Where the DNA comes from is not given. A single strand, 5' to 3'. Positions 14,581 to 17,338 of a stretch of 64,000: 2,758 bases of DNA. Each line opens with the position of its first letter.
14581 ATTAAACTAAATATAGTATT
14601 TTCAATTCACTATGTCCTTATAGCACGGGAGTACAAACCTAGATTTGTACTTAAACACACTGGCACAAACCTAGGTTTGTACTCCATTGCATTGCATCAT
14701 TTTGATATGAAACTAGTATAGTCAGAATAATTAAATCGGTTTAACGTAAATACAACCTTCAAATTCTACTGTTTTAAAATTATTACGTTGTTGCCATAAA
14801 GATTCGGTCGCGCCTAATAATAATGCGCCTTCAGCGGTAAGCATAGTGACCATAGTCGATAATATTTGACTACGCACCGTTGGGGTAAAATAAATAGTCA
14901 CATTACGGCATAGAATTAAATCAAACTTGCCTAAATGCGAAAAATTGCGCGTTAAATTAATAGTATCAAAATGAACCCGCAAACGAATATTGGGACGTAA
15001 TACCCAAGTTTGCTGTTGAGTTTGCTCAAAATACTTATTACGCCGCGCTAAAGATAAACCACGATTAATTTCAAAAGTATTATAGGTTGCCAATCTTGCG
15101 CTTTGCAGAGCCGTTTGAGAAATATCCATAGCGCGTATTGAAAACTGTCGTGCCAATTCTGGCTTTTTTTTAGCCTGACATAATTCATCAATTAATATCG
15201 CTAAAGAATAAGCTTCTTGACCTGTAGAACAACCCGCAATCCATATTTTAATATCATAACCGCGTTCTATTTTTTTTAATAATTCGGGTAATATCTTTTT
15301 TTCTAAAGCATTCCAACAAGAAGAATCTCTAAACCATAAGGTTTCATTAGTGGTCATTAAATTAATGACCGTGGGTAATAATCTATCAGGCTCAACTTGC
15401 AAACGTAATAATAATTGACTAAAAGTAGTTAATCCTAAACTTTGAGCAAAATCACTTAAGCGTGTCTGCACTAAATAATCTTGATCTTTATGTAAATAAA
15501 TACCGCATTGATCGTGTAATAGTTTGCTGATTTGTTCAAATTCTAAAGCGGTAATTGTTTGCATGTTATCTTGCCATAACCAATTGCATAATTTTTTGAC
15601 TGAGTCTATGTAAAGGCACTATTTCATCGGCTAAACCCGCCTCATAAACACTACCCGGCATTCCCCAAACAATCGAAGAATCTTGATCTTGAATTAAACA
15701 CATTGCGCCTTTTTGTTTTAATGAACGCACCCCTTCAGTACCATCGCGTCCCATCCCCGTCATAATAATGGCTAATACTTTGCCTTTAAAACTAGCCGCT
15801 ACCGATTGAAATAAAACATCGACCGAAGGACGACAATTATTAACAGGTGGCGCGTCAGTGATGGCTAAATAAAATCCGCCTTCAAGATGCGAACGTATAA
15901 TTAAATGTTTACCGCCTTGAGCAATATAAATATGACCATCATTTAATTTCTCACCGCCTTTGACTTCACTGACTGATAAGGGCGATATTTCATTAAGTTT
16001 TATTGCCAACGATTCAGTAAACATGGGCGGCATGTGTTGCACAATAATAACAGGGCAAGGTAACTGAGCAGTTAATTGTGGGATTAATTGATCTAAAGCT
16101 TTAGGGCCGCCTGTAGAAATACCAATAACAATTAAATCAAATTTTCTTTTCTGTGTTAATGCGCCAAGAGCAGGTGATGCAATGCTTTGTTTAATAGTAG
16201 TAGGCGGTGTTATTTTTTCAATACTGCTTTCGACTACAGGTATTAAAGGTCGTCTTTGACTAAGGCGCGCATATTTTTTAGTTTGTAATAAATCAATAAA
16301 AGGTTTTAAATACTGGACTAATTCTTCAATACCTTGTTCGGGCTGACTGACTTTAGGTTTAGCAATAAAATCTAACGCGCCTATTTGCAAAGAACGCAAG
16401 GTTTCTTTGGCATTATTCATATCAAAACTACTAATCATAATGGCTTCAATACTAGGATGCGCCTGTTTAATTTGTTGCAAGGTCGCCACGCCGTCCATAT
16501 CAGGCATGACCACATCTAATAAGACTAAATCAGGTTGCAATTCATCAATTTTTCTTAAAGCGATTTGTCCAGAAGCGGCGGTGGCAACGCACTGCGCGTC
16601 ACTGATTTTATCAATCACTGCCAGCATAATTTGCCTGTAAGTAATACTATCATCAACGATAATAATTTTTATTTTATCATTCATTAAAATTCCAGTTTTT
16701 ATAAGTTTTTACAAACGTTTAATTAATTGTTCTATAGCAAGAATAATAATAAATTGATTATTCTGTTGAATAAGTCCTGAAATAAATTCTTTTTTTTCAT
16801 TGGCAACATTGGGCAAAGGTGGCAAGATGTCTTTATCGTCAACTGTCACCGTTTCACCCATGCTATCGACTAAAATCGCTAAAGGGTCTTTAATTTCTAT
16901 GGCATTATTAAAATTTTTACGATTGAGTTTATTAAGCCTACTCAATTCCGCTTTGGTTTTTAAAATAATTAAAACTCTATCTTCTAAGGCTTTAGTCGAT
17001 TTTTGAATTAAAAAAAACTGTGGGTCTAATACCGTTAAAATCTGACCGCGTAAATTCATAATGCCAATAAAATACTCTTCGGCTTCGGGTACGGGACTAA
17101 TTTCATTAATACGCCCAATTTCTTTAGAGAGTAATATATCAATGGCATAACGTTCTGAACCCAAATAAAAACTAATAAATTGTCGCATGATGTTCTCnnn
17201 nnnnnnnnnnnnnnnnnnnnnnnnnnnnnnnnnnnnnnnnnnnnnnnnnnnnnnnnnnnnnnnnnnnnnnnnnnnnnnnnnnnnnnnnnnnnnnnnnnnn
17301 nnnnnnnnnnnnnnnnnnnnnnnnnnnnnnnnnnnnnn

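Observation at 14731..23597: Wsp-like chemosensory pathway wired to a diguanylate cyclase, with a hemerythrin-domain chemoreceptor as input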

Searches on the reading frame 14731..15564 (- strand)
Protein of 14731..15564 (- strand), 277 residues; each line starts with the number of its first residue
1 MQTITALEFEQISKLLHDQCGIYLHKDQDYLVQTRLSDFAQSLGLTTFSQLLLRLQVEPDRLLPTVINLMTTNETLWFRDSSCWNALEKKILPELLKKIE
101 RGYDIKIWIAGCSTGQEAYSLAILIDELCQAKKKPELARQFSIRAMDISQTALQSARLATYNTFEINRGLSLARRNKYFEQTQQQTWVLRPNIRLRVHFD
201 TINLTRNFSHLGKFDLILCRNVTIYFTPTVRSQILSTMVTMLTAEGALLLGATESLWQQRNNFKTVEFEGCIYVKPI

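Call 3: search_protein_families(library=pfam, proteins=[window:14731-15564:-], max_evalue=0.01)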
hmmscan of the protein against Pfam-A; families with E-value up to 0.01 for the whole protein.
window:14731-15564:- (277 aa): 4 families
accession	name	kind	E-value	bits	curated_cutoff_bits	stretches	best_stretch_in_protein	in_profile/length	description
PF01739.24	CheR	-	8.4e-53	179.1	27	1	73-268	1-191/195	CheR methyltransferase, SAM binding domain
PF03705.20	CheR_N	-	1.8e-10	40.8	27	1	8-58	2-52/53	CheR methyltransferase, all-alpha domain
PF08242.18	Methyltransf_12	-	0.00052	21.1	30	0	188-247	42-97/98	Methyltransferase domain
PF13649.12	Methyltransf_25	-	0.0077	17.3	27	0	195-246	46-97/97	Methyltransferase domain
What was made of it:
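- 14731..15564 (-): CheR methyltransferase, 277 aa, with no TPR extension. Pfam CheR_N plus CheR (call 3).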

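Call 4: search_protein_families(library=ncbifam, proteins=[window:14731-15564:-], max_evalue=0.01)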
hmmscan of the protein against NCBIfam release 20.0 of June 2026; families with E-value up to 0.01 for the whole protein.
window:14731-15564:- (277 aa): 1 family
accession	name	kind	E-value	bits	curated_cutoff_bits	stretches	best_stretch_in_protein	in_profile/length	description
NF007902.0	PRK10611.1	equivalog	3.9e-32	111.6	435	1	4-264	22-274/287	protein-glutamate O-methyltransferase CheR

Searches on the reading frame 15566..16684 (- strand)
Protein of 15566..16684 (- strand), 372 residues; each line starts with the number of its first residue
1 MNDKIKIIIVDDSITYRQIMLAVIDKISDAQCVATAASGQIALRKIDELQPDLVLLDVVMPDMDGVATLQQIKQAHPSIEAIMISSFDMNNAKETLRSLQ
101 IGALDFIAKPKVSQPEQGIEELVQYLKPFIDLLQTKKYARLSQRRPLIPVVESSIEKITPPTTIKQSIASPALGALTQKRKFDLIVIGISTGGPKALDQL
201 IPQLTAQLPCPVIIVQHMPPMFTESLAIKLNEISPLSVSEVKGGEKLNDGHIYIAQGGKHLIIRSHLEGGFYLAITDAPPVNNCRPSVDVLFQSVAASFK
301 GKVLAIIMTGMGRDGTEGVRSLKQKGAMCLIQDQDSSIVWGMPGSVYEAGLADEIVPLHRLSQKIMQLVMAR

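Call 3: search_protein_families(library=pfam, proteins=[window:15566-16684:-], max_evalue=0.01)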
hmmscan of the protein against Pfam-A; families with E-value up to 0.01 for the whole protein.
window:15566-16684:- (372 aa): 2 families
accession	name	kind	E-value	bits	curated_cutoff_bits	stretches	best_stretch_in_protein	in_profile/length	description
PF01339.22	CheB_methylest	-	1.7e-63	213.9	24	1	185-365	1-174/174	CheB methylesterase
PF00072.30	Response_reg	-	1.1e-21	77.5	30.2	1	7-110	1-100/111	Response regulator receiver domain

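Call 4: search_protein_families(library=ncbifam, proteins=[window:15566-16684:-], max_evalue=0.01)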
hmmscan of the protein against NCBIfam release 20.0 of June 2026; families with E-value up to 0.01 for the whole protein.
window:15566-16684:- (372 aa): 99 families (the best 25 are shown)
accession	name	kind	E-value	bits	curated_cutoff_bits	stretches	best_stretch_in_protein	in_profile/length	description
NF001965.0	PRK00742.1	subfamily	3.2e-109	365.4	293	1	3-370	2-354/357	chemotaxis-specific protein-glutamate methyltransferase CheB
NF009206.0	PRK12555.1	subfamily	1.4e-91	307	342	1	5-370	1-337/340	chemotaxis-specific protein-glutamate methyltransferase CheB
NF007689.0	PRK10365.1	equivalog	8.4e-17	61.1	760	1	2-111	3-108/441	sigma-54-dependent response regulator transcription factor ZraR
TIGR02875.1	spore_0_A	equivalog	1.8e-16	60.2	200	1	3-111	1-109/262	sporulation transcription factor Spo0A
NF007935.0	PRK10651.1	equivalog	1e-15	57.5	250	1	2-123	4-121/216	two-component system response regulator NarL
NF041367.1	CheY_Halo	equivalog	6.4e-15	55.5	200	1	7-111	1-101/114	chemotaxis protein CheY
NF007135.0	PRK09581.1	equivalog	7e-15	54.8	474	1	6-110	4-106/457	PleD family two-component system response regulator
NF045944.1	ResRegRpaBCyano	equivalog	1e-14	54.5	330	1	8-112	1-100/229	response regulator transcription factor RpaB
TIGR01818.1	ntrC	equivalog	1.5e-14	53.7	558.6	1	7-110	1-100/463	nitrogen regulation protein NR(I)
NF007969.0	PRK10693.1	equivalog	1.7e-14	53.6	329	1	6-134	9-132/337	two-component system response regulator RssB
NF008469.0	PRK11361.1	equivalog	3e-14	52.6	714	1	3-110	3-106/461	acetoacetate metabolism transcriptional regulator AtoC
NF052445.1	RespRegMctR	equivalog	9.8e-14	51.3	300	1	4-109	1-104/205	two-component system response regulator MctR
NF011874.0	PRK15347.1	equivalog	4.4e-13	48.2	852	1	4-111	690-797/921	two component system sensor kinase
NF052596.1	RR_EAL_PvrR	equivalog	7e-13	48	580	1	4-128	3-126/398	response regulator cyclic di-GMP phosphodiesterase PvrR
NF008176.1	PRK10923.1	equivalog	1.5e-12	46.9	620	1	6-110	5-105/469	nitrogen regulation protein NR(I)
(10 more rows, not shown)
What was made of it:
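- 15566..16684 (-): CheB methylesterase with receiver domain, 372 aa. NCBIfam CheB subfamily, 365 bits against a cut-off of 293 (call 4).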

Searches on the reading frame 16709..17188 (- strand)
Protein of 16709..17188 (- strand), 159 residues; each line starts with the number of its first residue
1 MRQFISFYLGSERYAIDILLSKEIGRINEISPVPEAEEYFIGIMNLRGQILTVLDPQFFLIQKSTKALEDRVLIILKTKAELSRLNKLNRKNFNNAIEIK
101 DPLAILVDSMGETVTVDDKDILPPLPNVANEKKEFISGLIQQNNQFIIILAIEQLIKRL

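Call 3: search_protein_families(library=pfam, proteins=[window:16709-17188:-], max_evalue=0.01)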
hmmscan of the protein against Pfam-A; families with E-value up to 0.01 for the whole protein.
window:16709-17188:- (159 aa): 1 family
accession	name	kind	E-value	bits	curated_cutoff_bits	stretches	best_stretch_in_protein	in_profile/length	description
PF01584.24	CheW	-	3.3e-25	88.8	23.5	1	3-158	1-136/138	CheW-like domain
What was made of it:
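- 16709..17188 (-): CheW coupling protein, 159 aa. Pfam CheW, 88.8 bits (call 3).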

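Call 4: search_protein_families(library=ncbifam, proteins=[window:16709-17188:-], max_evalue=0.01)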
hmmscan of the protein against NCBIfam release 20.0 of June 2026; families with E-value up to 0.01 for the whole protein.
window:16709-17188:- (159 aa): 1 family
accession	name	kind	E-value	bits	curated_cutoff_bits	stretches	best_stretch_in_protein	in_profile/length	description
NF007903.0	PRK10612.1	equivalog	8.6e-12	45.1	260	1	3-78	18-93/167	chemotaxis protein CheW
